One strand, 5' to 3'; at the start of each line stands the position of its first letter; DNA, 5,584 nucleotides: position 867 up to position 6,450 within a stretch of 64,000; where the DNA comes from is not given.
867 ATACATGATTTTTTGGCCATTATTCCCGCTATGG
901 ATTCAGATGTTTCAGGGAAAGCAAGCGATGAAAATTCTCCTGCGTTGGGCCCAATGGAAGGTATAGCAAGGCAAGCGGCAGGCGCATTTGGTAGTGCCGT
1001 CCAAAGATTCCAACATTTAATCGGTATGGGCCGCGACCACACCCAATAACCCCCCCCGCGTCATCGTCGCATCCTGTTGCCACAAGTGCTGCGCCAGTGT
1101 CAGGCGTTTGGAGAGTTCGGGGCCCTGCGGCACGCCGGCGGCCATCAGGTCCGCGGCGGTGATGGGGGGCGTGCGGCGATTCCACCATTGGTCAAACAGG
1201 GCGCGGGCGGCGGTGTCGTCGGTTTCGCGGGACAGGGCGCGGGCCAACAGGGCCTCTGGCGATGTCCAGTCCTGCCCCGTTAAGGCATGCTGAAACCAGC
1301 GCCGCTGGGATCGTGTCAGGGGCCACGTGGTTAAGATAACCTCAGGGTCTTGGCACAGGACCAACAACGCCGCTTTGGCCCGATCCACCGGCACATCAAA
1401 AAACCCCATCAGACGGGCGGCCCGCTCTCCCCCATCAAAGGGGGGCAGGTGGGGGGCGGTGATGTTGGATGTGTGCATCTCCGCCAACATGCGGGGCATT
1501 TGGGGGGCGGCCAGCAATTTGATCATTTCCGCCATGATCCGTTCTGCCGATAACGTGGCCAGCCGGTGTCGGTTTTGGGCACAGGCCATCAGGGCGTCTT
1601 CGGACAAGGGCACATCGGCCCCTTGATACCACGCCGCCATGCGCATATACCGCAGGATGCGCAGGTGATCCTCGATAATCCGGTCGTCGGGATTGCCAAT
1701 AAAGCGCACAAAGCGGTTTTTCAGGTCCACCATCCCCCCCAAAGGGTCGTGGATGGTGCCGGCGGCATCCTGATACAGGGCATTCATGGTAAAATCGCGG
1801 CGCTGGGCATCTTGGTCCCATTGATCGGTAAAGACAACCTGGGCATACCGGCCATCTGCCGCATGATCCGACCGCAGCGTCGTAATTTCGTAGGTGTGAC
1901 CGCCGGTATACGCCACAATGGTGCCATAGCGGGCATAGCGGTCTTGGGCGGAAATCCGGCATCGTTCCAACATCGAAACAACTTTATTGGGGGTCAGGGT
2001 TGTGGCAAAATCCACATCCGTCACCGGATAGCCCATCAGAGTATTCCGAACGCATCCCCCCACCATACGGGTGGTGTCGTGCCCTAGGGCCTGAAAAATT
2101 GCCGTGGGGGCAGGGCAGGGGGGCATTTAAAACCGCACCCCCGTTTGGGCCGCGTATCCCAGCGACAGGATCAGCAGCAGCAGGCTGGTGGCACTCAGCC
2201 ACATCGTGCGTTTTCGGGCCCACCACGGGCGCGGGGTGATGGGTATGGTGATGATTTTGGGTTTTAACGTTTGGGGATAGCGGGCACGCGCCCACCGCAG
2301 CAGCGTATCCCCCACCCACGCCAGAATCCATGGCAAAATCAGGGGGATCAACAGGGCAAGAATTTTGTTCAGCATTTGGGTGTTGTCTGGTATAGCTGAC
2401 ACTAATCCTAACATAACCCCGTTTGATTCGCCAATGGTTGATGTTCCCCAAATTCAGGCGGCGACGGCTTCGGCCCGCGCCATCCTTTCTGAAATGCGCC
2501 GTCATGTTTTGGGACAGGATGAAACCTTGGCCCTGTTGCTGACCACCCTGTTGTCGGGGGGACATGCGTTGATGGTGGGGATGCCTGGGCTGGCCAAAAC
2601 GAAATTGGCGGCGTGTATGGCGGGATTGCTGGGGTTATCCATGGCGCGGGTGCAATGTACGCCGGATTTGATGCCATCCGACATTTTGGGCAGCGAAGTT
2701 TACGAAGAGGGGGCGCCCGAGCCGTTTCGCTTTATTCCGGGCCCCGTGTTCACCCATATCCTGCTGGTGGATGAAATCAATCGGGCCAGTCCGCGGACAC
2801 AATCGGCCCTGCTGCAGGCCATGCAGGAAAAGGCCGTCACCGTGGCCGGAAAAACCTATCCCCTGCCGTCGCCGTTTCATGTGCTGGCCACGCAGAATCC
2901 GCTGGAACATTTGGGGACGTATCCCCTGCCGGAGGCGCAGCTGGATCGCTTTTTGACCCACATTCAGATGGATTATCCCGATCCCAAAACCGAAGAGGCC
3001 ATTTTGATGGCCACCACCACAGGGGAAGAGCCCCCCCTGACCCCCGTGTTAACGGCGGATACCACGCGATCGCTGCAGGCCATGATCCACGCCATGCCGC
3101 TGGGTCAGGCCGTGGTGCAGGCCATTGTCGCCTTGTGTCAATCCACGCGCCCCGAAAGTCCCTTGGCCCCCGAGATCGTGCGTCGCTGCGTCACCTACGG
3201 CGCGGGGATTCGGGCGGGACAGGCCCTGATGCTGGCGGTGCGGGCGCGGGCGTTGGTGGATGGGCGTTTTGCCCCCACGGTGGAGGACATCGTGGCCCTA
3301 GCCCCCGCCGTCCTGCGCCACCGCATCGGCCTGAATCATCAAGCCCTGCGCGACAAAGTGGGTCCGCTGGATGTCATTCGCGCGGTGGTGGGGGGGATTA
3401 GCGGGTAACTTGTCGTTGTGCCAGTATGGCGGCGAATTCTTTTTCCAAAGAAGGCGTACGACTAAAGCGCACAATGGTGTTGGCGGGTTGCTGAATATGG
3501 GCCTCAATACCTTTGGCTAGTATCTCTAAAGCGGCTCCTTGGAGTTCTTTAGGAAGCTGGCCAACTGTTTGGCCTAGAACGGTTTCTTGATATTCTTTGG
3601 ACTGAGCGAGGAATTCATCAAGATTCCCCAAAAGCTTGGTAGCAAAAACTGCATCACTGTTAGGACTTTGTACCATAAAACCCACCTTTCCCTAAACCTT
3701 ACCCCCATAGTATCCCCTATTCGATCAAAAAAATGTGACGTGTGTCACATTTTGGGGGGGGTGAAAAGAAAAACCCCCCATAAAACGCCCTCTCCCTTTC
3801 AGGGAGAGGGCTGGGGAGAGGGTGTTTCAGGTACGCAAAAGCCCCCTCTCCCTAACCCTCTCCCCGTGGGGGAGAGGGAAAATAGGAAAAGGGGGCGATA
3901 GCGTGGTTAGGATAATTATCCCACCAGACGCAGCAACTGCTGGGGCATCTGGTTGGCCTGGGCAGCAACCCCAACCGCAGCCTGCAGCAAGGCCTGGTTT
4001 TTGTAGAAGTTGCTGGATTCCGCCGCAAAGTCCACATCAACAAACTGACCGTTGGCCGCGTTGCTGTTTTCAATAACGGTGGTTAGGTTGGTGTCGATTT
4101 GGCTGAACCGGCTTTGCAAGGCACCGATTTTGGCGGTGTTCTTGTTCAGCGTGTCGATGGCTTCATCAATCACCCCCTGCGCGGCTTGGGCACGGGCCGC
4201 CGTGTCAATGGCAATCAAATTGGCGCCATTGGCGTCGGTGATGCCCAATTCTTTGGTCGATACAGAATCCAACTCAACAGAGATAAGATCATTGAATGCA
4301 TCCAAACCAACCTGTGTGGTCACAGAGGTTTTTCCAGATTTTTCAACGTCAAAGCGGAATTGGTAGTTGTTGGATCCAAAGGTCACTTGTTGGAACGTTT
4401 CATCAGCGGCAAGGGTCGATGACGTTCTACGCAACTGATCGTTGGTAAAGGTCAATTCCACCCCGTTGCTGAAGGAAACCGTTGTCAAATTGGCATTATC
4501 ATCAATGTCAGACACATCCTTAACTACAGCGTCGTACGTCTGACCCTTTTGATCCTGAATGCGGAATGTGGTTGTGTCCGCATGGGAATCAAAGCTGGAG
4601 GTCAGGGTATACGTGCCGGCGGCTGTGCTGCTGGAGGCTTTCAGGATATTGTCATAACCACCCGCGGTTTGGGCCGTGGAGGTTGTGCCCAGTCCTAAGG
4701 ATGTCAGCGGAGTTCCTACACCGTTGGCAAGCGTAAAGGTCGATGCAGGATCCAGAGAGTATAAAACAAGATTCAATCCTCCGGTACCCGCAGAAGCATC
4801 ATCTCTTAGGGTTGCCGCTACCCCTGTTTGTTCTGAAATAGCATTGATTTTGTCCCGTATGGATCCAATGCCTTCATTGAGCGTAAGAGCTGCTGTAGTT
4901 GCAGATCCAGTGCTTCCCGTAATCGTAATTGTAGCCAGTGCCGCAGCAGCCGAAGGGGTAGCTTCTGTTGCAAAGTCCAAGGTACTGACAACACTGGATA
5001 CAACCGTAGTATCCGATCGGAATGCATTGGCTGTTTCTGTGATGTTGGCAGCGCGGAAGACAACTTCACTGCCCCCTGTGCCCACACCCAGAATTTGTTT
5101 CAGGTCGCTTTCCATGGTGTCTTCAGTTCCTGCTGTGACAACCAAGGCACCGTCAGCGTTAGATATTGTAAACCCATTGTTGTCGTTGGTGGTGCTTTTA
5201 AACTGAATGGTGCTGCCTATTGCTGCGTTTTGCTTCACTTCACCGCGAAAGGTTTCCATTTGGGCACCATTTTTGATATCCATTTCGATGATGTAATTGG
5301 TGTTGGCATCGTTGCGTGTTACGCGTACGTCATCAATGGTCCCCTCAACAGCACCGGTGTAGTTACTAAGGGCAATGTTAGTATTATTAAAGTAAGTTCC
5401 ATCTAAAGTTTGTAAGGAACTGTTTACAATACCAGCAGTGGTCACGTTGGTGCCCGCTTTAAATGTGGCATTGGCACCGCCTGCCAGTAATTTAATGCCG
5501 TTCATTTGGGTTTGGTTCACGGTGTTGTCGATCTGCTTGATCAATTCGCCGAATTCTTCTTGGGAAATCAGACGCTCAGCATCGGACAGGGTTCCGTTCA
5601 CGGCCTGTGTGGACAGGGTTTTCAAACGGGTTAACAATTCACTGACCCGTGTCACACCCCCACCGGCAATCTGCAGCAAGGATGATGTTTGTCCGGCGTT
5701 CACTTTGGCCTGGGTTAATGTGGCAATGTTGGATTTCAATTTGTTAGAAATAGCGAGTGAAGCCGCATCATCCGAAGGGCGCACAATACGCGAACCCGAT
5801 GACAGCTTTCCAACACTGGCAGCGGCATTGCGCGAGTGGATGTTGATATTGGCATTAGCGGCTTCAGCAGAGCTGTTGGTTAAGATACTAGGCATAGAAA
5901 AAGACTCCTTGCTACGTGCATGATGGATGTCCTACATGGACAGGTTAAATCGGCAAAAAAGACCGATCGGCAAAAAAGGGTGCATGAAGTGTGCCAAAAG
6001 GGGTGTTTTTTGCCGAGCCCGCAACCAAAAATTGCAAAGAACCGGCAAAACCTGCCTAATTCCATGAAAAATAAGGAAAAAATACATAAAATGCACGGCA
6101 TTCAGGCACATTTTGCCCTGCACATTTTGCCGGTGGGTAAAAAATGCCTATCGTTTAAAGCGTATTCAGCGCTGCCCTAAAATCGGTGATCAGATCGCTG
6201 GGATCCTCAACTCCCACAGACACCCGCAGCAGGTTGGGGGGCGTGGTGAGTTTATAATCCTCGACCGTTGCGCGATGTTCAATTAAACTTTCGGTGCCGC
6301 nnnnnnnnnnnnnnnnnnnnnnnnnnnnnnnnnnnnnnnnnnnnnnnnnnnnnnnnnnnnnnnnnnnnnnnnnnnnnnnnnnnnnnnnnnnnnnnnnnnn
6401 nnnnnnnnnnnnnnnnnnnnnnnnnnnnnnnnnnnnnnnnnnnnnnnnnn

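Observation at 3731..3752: Perfect CRP-consensus palindrome between the flagellin 3' end and a small unknown gene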

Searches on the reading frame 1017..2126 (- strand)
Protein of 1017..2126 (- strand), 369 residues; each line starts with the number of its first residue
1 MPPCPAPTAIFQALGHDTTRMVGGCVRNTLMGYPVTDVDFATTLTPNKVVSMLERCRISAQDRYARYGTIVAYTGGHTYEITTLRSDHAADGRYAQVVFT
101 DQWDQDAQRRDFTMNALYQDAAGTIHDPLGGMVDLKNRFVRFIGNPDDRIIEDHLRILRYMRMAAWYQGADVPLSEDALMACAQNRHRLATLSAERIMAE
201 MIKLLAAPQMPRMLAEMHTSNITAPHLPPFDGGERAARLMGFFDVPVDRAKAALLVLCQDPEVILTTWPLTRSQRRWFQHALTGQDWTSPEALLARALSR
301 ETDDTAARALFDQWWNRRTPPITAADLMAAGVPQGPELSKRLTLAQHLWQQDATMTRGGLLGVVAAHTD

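Call 8: search_protein_families(library=pfam, proteins=[window:1017-2126:-], max_evalue=0.01)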
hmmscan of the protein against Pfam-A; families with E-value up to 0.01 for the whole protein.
window:1017-2126:- (369 aa): 2 families
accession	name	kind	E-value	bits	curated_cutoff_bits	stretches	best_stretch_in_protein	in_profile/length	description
PF01743.26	PolyA_pol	-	2.4e-30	105.9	23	1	20-141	2-126/126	Poly A polymerase head domain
PF12627.12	PolyA_pol_RNAbd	-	2.1e-09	37.4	22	1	174-230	4-60/64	Probable RNA and SrmB- binding site of polymerase A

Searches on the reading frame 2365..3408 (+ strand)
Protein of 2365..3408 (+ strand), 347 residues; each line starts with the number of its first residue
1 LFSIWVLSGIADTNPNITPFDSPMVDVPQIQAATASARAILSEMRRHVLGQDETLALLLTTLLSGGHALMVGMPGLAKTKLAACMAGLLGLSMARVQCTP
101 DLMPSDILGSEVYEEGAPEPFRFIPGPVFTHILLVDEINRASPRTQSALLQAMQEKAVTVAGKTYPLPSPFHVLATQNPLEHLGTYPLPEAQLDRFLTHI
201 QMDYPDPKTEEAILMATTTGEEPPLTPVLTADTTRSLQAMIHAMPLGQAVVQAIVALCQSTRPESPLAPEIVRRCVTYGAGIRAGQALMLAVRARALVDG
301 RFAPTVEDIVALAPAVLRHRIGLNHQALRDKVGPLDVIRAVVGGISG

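Call 8: search_protein_families(library=pfam, proteins=[window:2365-3408:+], max_evalue=0.01)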
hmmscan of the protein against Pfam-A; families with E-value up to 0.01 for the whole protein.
window:2365-3408:+ (347 aa): 9 families
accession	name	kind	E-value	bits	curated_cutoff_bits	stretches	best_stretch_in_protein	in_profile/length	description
PF07726.17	AAA_3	-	4.6e-56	188.7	27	1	67-197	1-130/131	ATPase family associated with various cellular activities (AAA)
PF07728.20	AAA_5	-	7.3e-14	52.4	22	1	68-196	2-139/139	AAA domain (dynein-related subfamily)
PF17863.7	AAA_lid_2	-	1.1e-12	47.9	22.7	1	271-333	4-66/74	AAA lid domain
PF20030.5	bpMoxR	-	7e-09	35.5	27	1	38-222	4-186/205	MoxR domain in the MoxR-vWA-beta-propeller ternary systems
PF00004.35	AAA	-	0.00011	23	21.2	1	69-201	2-128/131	ATPase family associated with various cellular activities (AAA)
PF05496.18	RuvB_N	-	0.00015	22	27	0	67-94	35-62/159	Holliday junction DNA helicase RuvB P-loop domain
PF01078.27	Mg_chelatase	-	0.00021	21.2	20.3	0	47-90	4-47/207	Magnesium chelatase, subunit ChlI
PF00493.29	MCM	-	0.0005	19.7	23.3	1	67-180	59-174/224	MCM P-loop domain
PF00158.32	Sigma54_activat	-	0.00078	19.6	20.2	1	132-178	96-142/168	Sigma-54 interaction domain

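Call 39: find_related_loci(query=window:2365-3408:+, collection=genome_contigs, flank=6000)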
Query window:2365-3408:+ (347 aa) in genome_contigs; peptide patterns used: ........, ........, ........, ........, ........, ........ (x = any residue, [..] = any of these).
154 stretches matched a pattern; 73 encode a relative of the query (tblastn E <= 1e-3); 73 distinct loci.
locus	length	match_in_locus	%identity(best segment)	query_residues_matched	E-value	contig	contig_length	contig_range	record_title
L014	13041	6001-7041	98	1-347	0e+0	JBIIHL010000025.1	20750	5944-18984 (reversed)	MAG: Alphaproteobacteria bacterium isolate ME2001-08-13pf_3300042453_group1_bin102 Rohwer_bin2066_scaffold_1689_c1, whol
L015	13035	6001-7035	98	1-345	0e+0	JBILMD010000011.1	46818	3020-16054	MAG: Alphaproteobacteria bacterium isolate ME2017-08-08_3300044911_group7_bin96 Rohwer_bin2068_scaffold_526_c1, whole ge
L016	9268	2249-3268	90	4-347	0e+0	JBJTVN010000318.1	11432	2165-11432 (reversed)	MAG: Alphaproteobacteria bacterium isolate samp_4445_concoct_1529 samp_4445_1738603, whole genome shotgun sequence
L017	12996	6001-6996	88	14-345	0e+0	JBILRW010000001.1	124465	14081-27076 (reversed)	MAG: Alphaproteobacteria bacterium isolate ME2018-06-18_3300042544_group8_bin104 Rohwer_bin2069_scaffold_25_c1, whole ge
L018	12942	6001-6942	53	29-341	2e-104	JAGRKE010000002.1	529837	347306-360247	MAG: Alphaproteobacteria bacterium isolate HKST-UBA31 k127_525698, whole genome shotgun sequence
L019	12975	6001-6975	52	7-332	4e-103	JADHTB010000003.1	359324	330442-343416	MAG: Alphaproteobacteria bacterium isolate BS150m-G9 BS-150m-C6, whole genome shotgun sequence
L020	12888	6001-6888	57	48-346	8e-102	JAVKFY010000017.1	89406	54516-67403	MAG: Alphaproteobacteria bacterium isolate F1-TOW-13 k141_28960, whole genome shotgun sequence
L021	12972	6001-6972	53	20-342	8e-101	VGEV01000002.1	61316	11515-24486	MAG: Alphaproteobacteria bacterium isolate K_Offshore_80m_m2_228 K_Offshore_80m_m2_228_Ga0194132_10000885, whole genome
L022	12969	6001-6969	52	2-327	2e-100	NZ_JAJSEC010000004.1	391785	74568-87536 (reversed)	Roseivivax sp. GX 12232 4, whole genome shotgun sequence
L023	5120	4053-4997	53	19-330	1e-99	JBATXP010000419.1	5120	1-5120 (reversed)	MAG: Litorimonas sp. isolate MFD12175_ilm_asm_bin8 k127_67594, whole genome shotgun sequence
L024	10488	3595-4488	54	31-327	7e-100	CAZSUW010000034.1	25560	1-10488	MAG TPA_asm: uncultured Algimonas sp. isolate SRP268394_co1_167 genome assembly, contig: NODE_3276_length_25560_cov_17.5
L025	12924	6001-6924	53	28-330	4e-99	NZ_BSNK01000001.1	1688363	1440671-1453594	Algimonas ampicilliniresistens strain NBRC 108219 sequence1, whole genome shotgun sequence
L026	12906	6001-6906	54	47-346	8e-99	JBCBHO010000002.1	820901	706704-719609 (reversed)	MAG: Pseudomonadota bacterium isolate J06621_10 NODE_2_length_820901_cov_15.521181, whole genome shotgun sequence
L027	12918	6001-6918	52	21-327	2e-98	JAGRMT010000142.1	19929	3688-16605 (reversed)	MAG: Roseivivax sp. isolate HKST-UBA98 2008_35155, whole genome shotgun sequence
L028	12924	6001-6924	52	28-330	1e-98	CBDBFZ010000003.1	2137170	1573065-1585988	MAG: Litorimonas sp. isolate 1dc8ac3d-1b27-4000-b3a9-376a4185d81b genome assembly, contig: contig_3, whole genome shotgu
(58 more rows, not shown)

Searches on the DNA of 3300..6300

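Call 71: search_rna_families(source=window, start=3300, end=6300, threshold=evalue, max_evalue=1)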
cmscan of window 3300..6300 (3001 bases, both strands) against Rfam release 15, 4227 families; matches with E-value up to 1: 25.
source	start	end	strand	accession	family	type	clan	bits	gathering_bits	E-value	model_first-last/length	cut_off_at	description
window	3787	3879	+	RF03952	mir-3718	Gene; miRNA;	-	33.5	78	5.5e-05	1-92/92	no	mir-3718 microRNA precursor family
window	3791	3875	-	RF03894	mir-5736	Gene; miRNA;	-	31.3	90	0.0017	1-80/80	no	mir-5736 microRNA precursor family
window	3804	3862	+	RF00942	mir-1224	Gene; miRNA;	-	29.5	105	0.015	1-86/86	no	mir-1224 microRNA precursor family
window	3800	3868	+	RF00914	mir-674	Gene; miRNA;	-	29.1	93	0.018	1-77/77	no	mir-674 microRNA precursor family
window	3788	3877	-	RF03191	mir-1913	Gene; miRNA;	-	29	105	0.0047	1-80/80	no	mir-1913 microRNA precursor family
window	3787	3879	-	RF03952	mir-3718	Gene; miRNA;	-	28.4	78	0.0019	1-92/92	no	mir-3718 microRNA precursor family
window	3804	3862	-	RF00942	mir-1224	Gene; miRNA;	-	26.9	105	0.063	1-86/86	no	mir-1224 microRNA precursor family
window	3800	3866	+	RF03964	mir-H1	Gene; miRNA;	-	26.4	97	0.22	1-85/85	no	mir-H1 microRNA precursor family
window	3800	3866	-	RF03964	mir-H1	Gene; miRNA;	-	25.3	97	0.39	1-85/85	no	mir-H1 microRNA precursor family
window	3801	3865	-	RF03992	mir-6302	Gene; miRNA;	-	24.6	90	0.039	1-79/79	no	mir-6302 microRNA precursor family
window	3800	3866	-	RF03629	mir-641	Gene; miRNA;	-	24.4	100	0.15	1-98/98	no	mir-641 microRNA precursor family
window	3787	3879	-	RF01897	mir-188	Gene; miRNA;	-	24.1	72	0.12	1-84/84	no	mir-188 microRNA precursor family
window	3804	3862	-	RF00707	mir-197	Gene; miRNA;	-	24.1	74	0.55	1-75/75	no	mir-197 microRNA precursor family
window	3798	3867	-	RF03778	mir-483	Gene; miRNA;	-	24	60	0.24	1-75/75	no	mir-483 microRNA precursor family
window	3781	3893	-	RF02232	sX13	Gene; sRNA;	-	23.6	50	0.12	1-115/115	no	Xanthomonadaceae sRNA sX13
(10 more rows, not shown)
